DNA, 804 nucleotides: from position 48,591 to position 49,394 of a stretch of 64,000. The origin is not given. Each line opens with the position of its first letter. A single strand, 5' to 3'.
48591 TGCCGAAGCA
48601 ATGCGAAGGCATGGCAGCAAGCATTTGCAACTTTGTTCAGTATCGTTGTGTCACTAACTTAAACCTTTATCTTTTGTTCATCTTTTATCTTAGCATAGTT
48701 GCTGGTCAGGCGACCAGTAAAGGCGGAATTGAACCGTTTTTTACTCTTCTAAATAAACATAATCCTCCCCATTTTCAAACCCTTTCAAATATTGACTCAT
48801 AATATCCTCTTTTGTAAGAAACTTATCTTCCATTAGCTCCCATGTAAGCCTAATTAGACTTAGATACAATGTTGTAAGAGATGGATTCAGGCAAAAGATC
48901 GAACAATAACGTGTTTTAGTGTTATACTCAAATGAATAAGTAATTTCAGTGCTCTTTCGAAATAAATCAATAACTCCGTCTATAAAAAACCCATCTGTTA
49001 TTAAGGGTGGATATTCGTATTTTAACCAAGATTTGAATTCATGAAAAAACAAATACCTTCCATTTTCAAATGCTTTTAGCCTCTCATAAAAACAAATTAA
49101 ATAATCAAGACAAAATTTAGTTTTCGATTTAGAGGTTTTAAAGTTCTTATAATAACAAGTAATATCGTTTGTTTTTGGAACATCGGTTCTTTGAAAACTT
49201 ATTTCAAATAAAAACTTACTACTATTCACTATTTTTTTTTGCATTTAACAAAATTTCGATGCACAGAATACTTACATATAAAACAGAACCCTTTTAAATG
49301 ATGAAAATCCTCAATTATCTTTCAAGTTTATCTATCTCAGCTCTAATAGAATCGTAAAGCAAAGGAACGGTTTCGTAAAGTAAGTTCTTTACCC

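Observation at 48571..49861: AT-rich two-gene orphan cassette embedded in the trp operon between trpF' and trpB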

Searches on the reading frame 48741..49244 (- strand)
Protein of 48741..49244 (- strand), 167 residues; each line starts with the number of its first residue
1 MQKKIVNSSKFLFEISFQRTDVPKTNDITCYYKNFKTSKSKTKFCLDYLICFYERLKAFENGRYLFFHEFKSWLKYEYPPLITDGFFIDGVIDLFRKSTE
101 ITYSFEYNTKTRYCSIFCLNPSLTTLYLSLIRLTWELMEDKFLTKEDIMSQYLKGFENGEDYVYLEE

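Call 4: search_protein_families(library=pfam, proteins=[window:48741-49244:-], max_evalue=1)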
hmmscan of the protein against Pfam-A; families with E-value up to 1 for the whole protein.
window:48741-49244:- (167 aa): 0 families

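Call 10: search_protein_families(library=phrogs, proteins=[window:48741-49244:-], max_evalue=1)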
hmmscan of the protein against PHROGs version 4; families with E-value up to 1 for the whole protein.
window:48741-49244:- (167 aa): 2 families
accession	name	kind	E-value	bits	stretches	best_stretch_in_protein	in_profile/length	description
phrog_4640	-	unknown function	0.069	14.4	1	17-34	38-55/77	-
phrog_13297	-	unknown function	0.32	12.5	1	105-142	40-77/87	-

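Call 11: search_protein_families(library=padloc, proteins=[window:48741-49244:-], max_evalue=1)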
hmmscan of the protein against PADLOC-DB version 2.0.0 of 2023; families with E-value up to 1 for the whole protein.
window:48741-49244:- (167 aa): 0 families
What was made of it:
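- On Known anti-phage defence systems (PADLOC-DB 2.0): Zero families for both proteins at E up to 1 (call 11).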

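Call 12: search_protein_families(library=ncbifam, proteins=[window:48741-49244:-], max_evalue=1)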
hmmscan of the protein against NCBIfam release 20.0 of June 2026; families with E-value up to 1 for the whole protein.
window:48741-49244:- (167 aa): 0 families
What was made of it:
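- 48741..49244 (-): ORF167: 167 aa, pI 6.6, founding member of a two-member protein family. No family hit (calls 4, 10-12).
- Neither protein matches any defence, TA or immunity model (calls 4, 10-12). No PADLOC, Pfam or NCBIfam hit (calls 4, 11, 12).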

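Call 13: find_homologous_proteins(query=window:48741-49244:-, max_evalue=0.01)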
Query window:48741-49244:- (167 aa): 1 proteins with E <= 0.01 among 16 candidates.
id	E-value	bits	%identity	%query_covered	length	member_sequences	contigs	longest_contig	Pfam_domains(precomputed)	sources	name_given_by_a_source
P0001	5.0e-107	373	100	100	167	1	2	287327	-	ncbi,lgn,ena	ncbi:MAG: hypothetical protein U0V75_12255 [Ferruginibacter sp.]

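Call 16: find_encoding_contigs(protein=P0001, flank=10000, max_places=6)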
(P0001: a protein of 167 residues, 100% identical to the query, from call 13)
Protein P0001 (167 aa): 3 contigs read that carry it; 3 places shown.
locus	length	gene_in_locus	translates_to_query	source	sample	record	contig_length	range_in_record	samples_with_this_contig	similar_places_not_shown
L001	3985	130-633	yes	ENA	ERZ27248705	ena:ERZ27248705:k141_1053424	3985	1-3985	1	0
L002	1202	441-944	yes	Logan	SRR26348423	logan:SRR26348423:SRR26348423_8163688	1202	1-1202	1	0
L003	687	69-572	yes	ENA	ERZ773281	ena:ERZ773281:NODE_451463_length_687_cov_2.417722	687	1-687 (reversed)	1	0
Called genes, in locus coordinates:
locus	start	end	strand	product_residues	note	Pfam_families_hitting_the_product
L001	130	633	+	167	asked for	-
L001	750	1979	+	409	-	PF00291:PALP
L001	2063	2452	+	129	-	PF04480:DUF559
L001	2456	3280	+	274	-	PF00290:Trp_syntA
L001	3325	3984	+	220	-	?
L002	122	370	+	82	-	-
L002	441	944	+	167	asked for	-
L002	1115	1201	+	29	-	?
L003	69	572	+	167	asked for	-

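Call 22: search_protein_representatives(protein=window:48741-49244:-)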
Query: 167 residues. Proteins with E-value up to 0.001 (for the whole library): 3; up to 1e-10: 3; up to 1e-30: 1. The best 3 are listed.
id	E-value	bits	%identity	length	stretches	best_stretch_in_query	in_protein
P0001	1.6e-107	373.1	100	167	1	1-167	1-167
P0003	4.6e-21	91.9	36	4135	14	75-112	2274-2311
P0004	1.4e-11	61.1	30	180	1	2-153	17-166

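Call 24: find_encoding_contigs(protein=P0004, flank=10000, max_places=8)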
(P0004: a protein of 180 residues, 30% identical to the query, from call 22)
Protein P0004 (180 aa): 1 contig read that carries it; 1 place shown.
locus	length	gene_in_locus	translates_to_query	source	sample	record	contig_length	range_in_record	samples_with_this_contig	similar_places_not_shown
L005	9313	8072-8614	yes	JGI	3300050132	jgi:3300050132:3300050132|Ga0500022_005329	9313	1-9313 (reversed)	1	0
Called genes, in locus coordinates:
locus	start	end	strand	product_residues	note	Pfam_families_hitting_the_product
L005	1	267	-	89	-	?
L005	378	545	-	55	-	-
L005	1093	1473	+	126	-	PF05168:HEPN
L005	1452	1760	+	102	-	PF01909:NTP_transf_2, PF18765:Polbeta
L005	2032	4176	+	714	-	PF00999:Na_H_Exchanger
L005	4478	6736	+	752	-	-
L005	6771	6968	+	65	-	-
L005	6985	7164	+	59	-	-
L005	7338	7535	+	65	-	-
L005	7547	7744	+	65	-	-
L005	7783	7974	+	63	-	-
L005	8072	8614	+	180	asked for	-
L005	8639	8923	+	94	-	-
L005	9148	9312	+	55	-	?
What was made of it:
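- The only homologue of ORF167 is not in a trp operon (call 24).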

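Call 31: find_homologous_proteins(query=A2, max_evalue=0.1)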
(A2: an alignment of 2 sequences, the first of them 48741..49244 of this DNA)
Query A2 (2 sequences) (167 aa, profile of the alignment): 2 proteins with E <= 0.1 among 124 candidates.
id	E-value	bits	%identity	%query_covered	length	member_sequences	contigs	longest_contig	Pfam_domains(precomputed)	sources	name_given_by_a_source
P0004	1.2e-99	350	30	92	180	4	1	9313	-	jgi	jgi:hypothetical protein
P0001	2.0e-88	313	100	100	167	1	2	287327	-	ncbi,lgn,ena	ncbi:MAG: hypothetical protein U0V75_12255 [Ferruginibacter sp.]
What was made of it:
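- Tried and rejected: A profile search with ORF167 plus P0004 added nothing (call 31).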

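Call 41: predict_structure(alignment_id=A2)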
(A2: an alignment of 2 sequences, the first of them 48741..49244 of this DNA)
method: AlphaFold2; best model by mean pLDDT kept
length: 167 residues; sequences in the alignment: 2
mean_pLDDT: 55.4   pTM: 0.48
mean pLDDT of the five models: 55.4, 43.2, 39.8, 39.7, 37.8
residues with pLDDT >= 90: 0; 70-90: 19; 50-70: 97; < 50: 51
segments of 3 or more residues with pLDDT < 50: 1-7, 23-38, 78-89, 154-167
pLDDT, mean of each block of 10 residues (from residue 1): 44 66 44 48 64 63 53 51 41 64 73 71 62 56 56 47 34
secondary structure, 60 per line:
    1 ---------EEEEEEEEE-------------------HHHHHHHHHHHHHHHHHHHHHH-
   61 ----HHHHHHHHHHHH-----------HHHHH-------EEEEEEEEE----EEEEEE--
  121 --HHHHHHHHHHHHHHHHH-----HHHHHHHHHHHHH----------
elements in order: E10-18 H38-59 H65-76 H88-92 E100-108 E113-118 H123-139 H145-157

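Call 47: fold_search(model_id=the predicted structure, library=pdb)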
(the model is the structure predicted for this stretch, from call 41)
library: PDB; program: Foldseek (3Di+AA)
matches with E <= 10: 160; with E <= 0.001: 0
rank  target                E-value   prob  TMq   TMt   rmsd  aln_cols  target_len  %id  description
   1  8q4k_DDD              1.8e+00  0.04  0.14  0.12  10.3        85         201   12  Crystal structure of Borrelia burgdorferi BB0158 (released 2024-01-03)
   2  3i36                  2.3e+00  0.06  0.12  0.07   8.7        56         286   12  Crystal Structure of Rat Protein Tyrosine Phosphatase eta Catalytic Domain (released 2010-06-23)
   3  2z6k_A                2.4e+00  0.05  0.17  0.20   7.6        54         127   13  Crystal structure of full-length human RPA14/32 heterodimer (released 2007-12-04)
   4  2b7y_A                2.7e+00  0.12  0.14  0.13   3.6        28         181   21  Fava Bean Lectin-Glucose Complex (released 2005-10-18)
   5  5col_A                2.7e+00  0.09  0.22  0.25   9.2       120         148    9  RIBOSOMAL PROTEIN L11 FROM METHANOCOCCUS JANNASCHII (released 2016-08-17)
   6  5col_B                3.5e+00  0.06  0.13  0.14  10.2        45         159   18  RIBOSOMAL PROTEIN L11 FROM METHANOCOCCUS JANNASCHII (released 2016-08-17)
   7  3r9y                  3.5e+00  0.06  0.13  0.13   8.3        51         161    6  Crystal Structure of StWhy2 K67A (form I) (released 2011-09-28)
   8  8f2r_J                3.5e+00  0.05  0.12  0.11   6.0        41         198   15  Human CCC complex (released 2023-05-24)
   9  1quq_C                3.5e+00  0.02  0.15  0.19   7.7        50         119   16  COMPLEX OF REPLICATION PROTEIN A SUBUNITS RPA14 AND RPA32 (released 1999-08-13)
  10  8f3m                  3.5e+00  0.02  0.11  0.04   8.3        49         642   18  Crystal structure of Penicillin Binding Protein 5 (PBP5) T485A variant with S466 insertion apo form from Enterococcus fa (released 2023-07-05)
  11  8q4k_AAA              3.5e+00  0.02  0.11  0.08  10.7        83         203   14  Crystal structure of Borrelia burgdorferi BB0158 (released 2024-01-03)
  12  6zhi_B                3.7e+00  0.03  0.14  0.11  14.4        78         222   12  Structure of the Plasmodium falciparum Hsp70-x substrate binding domain in complex with hydrophobic peptide (released 2020-09-09)
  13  6jpv_A                3.7e+00  0.02  0.12  0.12  10.5        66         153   14  Structural analysis of AIMP2-DX2 and HSP70 interaction (released 2019-10-02)
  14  6jpv_B                3.7e+00  0.02  0.10  0.11  11.1        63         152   14  Structural analysis of AIMP2-DX2 and HSP70 interaction (released 2019-10-02)
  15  4r5k_B                3.7e+00  0.02  0.10  0.08  12.7        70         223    8  Crystal structure of the DnaK C-terminus (Dnak-SBD-B) (released 2014-09-10)
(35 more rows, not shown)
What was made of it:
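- Tried and rejected: The model is too poor to count as evidence of absence (calls 41, 47).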

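Call 54: search_solved_structures(query=A2, max_evalue=10)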
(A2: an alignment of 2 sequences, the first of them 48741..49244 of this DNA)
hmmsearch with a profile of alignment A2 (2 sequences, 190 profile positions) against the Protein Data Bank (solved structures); distinct sequences matched with E-value up to 10: 5.
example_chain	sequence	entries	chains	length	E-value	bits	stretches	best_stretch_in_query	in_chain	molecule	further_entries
6uj5_A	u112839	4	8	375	0.37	13.7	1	11-62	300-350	Pantothenate kinase CAB1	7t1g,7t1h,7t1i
4crw_B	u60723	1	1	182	0.57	13.1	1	64-106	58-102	PROBABLE ATP-DEPENDENT RNA HELICASE DDX6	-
6f9s_A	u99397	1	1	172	0.58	13.1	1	64-106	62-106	Probable ATP-dependent RNA helicase DDX6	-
1yxe_A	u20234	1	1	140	0.61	13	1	82-136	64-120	apical membrane antigen 1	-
3c18_A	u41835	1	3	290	0.69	12.9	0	30-81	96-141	Nucleotidyltransferase-like protein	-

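Call 58: search_protein_families(library=padloc, alignment_id=A3, max_evalue=0.001)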
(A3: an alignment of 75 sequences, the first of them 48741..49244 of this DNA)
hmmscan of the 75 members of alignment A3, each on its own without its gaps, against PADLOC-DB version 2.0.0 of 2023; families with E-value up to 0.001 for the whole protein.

A. member 1, window:48741-49244:- (167 aa): 0 families

B. families by the number of members that match (of 75 scanned): 16 families
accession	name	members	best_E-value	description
PDLC03210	mREase_II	17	7.5e-11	Type II methyl-directed restriction enzyme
PDLC02868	DpdF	7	9.9e-08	DpdF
PDLC04421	PDC-M11A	6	2.9e-05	-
PDLC03678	HEase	3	1.6e-05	homing endonuclease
PDLC02351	AbiP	2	2.9e-07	AbiP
PDLC04994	PDC-S31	1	7e-51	-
PDLC04990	PDC-S31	1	1.4e-40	-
PDLC03982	PD-Lambda-2_B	1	2.1e-31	-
PDLC03979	PD-Lambda-2_A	1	1.2e-28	-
PDLC03981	PD-Lambda-2_A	1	1.4e-22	-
PDLC04991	PDC-S31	1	4.4e-20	-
PDLC04992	PDC-S31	1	1.2e-07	-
PDLC04592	PDC-M34B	1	2.7e-07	-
PDLC03978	PD-Lambda-2_A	1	1.4e-06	-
PDLC02343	AbiC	1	2.2e-05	AbiC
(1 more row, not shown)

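Call 59: search_protein_families(library=pfam, alignment_id=A3, max_evalue=0.001)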
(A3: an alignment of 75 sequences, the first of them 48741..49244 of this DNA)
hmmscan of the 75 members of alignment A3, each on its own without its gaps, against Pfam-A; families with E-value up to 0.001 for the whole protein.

A. member 1, window:48741-49244:- (167 aa): 0 families

B. families by the number of members that match (of 75 scanned): 33 families (the first 25 are shown)
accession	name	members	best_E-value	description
PF04480.18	DUF559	18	4.5e-37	Protein of unknown function (DUF559)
PF13420.13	Acetyltransf_4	16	1.3e-22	Acetyltransferase (GNAT) domain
PF00583.31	Acetyltransf_1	16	2.8e-20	Acetyltransferase (GNAT) family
PF13508.13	Acetyltransf_7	16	8.2e-18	Acetyltransferase (GNAT) domain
PF13302.13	Acetyltransf_3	16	2.3e-15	Acetyltransferase (GNAT) domain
PF13673.13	Acetyltransf_10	16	2.3e-14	Acetyltransferase (GNAT) domain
PF18741.7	MTES_1575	16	1.6e-08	REase_MTES_1575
PF08445.16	FR47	7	7.9e-06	FR47-like protein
PF13527.13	Acetyltransf_9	6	2.5e-07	Acetyltransferase (GNAT) domain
PF00697.28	PRAI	5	1.3e-39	N-(5'phosphoribosyl)anthranilate (PRA) isomerase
PF20033.5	DUF6438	3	2.2e-06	Domain of unknown function (DUF6438)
PF10881.14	DUF2726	3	0.00027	Protein of unknown function (DUF2726)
PF16872.10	putAbiC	2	1.4e-22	Putative phage abortive infection protein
PF12746.13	GNAT_acetyltran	2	7.2e-05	GNAT acetyltransferase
PF09907.15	HigB_toxin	1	3.2e-26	HigB_toxin, RelE-like toxic component of a toxin-antitoxin system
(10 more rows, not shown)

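Call 67: search_protein_families(library=pfam, proteins=[L005:7783-7974:+, L005:8639-8923:+, L005:4478-6736:+], max_evalue=0.01)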
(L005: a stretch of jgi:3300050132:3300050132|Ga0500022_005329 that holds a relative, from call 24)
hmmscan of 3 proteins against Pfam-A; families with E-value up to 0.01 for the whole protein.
L005:7783-7974:+ (63 aa): 0 families

L005:8639-8923:+ (94 aa): 0 families

L005:4478-6736:+ (752 aa): 0 families

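Call 88: search_dna_similar(query=window:48741-49244:-, collection=plasmids, mode=protein, max_evalue=0.1, max_rows=8)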
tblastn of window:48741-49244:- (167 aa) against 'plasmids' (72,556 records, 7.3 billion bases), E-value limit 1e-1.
No match.

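Call 89: search_dna_similar(query=window:48741-49244:-, collection=phages, mode=protein, max_evalue=0.1, max_rows=8)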
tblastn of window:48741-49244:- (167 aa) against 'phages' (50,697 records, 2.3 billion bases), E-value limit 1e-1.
No match.
